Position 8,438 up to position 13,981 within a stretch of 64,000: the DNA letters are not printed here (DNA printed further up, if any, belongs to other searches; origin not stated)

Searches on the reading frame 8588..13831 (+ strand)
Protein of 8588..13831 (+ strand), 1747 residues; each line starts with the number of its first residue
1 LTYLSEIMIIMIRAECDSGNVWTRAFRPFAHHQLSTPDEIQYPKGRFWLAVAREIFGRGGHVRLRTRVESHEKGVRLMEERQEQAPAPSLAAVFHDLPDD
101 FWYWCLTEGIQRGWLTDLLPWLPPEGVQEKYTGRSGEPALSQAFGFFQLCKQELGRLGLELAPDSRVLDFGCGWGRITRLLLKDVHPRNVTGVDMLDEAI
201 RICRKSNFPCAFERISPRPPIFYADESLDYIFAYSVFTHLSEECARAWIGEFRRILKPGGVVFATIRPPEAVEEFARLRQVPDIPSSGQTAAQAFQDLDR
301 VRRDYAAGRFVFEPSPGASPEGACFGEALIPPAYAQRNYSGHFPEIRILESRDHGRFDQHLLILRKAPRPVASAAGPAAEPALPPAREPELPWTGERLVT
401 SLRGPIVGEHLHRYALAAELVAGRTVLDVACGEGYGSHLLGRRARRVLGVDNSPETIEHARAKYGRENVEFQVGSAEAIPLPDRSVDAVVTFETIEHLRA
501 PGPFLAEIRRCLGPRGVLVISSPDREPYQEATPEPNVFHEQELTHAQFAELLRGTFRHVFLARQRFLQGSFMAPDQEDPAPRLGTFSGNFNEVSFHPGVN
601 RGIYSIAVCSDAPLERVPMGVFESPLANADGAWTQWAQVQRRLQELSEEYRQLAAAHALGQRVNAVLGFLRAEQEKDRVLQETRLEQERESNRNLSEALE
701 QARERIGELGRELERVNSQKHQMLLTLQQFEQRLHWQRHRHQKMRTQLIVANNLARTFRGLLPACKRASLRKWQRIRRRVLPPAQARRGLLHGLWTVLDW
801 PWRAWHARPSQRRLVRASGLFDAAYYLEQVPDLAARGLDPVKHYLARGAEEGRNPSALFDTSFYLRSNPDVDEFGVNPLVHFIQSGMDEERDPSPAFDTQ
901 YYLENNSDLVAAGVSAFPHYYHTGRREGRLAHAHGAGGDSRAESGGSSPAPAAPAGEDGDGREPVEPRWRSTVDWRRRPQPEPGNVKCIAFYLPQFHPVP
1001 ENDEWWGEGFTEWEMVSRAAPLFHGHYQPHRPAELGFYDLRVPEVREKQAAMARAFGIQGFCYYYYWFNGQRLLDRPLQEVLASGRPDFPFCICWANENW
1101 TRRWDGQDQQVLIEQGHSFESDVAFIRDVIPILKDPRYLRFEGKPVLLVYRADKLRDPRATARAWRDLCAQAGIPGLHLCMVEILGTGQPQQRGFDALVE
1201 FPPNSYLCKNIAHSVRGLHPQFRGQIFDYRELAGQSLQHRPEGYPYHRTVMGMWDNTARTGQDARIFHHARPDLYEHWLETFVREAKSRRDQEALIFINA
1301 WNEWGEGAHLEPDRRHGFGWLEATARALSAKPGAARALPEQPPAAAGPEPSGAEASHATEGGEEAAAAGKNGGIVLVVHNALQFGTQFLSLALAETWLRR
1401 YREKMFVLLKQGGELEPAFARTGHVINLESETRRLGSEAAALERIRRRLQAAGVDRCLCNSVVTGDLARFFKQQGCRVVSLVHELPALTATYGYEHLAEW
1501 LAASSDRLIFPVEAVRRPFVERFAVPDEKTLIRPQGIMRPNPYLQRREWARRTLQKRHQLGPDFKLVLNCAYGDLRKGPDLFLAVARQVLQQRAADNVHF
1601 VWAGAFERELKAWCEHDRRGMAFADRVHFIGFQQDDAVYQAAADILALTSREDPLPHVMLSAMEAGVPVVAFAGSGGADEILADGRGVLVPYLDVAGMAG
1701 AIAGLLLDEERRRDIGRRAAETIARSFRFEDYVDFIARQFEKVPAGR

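Call 10: search_protein_families(library=pfam, proteins=[window:8588-13831:+])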
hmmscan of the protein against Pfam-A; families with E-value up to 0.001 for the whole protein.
window:8588-13831:+ (1747 aa): 20 families
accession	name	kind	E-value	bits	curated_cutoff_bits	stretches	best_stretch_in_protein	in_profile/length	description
PF14307.12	Glyco_tran_WbsX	-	1.4e-134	449.5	25.1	1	989-1324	2-350/350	Glycosyltransferase WbsX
PF08241.18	Methyltransf_11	-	1.2e-37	128.9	21.2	2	427-520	1-95/95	Methyltransferase domain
PF13649.12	Methyltransf_25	-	5.7e-37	126.8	27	2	426-516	1-97/97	Methyltransferase domain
PF13847.12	Methyltransf_31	-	8.9e-30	103.7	27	2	422-528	3-114/145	Methyltransferase domain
PF08242.18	Methyltransf_12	-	2.1e-27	96.1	30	2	168-262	1-98/98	Methyltransferase domain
PF13489.12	Methyltransf_23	-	5.7e-27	94.9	27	2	416-538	16-124/164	Methyltransferase domain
PF00534.26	Glycos_transf_1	-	4.7e-21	75.5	26.4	1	1553-1721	4-171/172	Glycosyl transferases group 1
PF13692.12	Glyco_trans_1_4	-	3.1e-20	73.3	27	1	1576-1708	14-142/142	Glycosyl transferases group 1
PF02353.26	CMAS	-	6.6e-11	42.5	27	1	154-263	53-163/273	Mycolic acid cyclopropane synthetase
PF05175.20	MTS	-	1.1e-08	35.3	23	0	164-205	32-73/170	Methyltransferase small domain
PF07021.18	MetW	-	3.7e-07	30.4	21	0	420-511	10-101/193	Methionine biosynthesis protein MetW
PF01209.24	Ubie_methyltran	-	7.2e-06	25.9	20.1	1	422-520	47-151/233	ubiE/COQ5 methyltransferase family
PF08003.17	Methyltransf_9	-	3.1e-05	23.5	23.8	1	422-521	115-218/315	Protein of unknown function (DUF1698)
PF13679.12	Methyltransf_32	-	8.5e-05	23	27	0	423-465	26-74/143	Methyltransferase domain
PF03848.20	TehB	-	0.00025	21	20.4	0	165-261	32-129/193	Tellurite resistance protein TehB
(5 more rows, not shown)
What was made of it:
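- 8588..13831 (+): Giant methyltransferase/glycosyltransferase fusion gene ending about 11 nt before copy A. Call 10.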
